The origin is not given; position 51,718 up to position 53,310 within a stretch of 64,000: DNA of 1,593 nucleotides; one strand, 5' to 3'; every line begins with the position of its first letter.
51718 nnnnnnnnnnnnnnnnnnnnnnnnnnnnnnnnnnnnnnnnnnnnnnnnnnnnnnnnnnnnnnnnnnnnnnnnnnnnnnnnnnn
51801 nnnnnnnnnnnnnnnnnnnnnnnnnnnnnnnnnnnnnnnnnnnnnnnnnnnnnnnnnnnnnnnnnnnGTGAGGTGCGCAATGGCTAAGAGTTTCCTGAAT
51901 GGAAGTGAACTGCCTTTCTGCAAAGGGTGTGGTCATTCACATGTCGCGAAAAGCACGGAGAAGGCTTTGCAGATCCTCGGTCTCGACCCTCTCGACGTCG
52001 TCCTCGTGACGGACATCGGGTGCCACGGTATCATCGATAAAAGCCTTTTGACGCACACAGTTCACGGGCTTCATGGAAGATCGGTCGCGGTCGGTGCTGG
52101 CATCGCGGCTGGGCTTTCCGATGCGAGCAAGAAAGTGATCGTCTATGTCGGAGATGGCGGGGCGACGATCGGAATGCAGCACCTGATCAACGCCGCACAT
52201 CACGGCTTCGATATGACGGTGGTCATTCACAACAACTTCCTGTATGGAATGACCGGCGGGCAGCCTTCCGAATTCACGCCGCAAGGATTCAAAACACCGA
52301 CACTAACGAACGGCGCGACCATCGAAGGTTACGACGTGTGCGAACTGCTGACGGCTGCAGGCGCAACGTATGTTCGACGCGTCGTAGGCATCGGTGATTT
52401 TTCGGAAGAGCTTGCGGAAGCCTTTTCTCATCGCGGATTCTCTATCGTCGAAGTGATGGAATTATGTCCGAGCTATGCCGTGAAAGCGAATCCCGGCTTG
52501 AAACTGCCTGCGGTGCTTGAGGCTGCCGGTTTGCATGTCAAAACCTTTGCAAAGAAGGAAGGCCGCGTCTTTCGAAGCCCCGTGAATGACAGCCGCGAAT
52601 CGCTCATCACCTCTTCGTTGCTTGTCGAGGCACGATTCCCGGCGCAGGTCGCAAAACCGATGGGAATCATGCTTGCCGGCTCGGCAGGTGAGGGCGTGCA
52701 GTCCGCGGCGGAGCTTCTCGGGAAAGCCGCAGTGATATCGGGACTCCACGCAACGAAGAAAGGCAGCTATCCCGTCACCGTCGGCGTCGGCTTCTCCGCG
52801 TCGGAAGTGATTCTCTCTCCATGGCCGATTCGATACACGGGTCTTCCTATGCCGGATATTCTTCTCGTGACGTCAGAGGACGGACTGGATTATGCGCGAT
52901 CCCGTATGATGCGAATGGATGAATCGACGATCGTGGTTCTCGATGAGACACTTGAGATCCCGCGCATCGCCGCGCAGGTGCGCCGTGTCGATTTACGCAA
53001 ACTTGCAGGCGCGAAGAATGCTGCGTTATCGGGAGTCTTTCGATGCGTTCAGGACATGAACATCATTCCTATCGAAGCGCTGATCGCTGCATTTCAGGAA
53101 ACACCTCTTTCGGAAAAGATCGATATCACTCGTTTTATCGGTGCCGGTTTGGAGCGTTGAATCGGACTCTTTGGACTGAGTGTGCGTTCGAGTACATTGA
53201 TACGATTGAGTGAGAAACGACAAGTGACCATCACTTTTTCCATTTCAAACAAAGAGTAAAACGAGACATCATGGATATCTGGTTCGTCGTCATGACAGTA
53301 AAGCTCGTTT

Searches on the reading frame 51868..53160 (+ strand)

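Call 88: search_protein_families(library=pfam, proteins=[window:51868-53160:+], max_evalue=0.001)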
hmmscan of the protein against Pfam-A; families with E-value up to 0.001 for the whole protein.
window:51868-53160:+ (430 aa): 2 families
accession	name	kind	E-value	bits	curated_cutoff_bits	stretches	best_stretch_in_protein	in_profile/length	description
PF02775.26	TPP_enzyme_C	-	2e-26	93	21.9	1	49-196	1-151/151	Thiamine pyrophosphate enzyme, C-terminal TPP binding domain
PF01558.24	POR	-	6.9e-10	39.8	27.4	1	273-411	1-152/173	Pyruvate ferredoxin/flavodoxin oxidoreductase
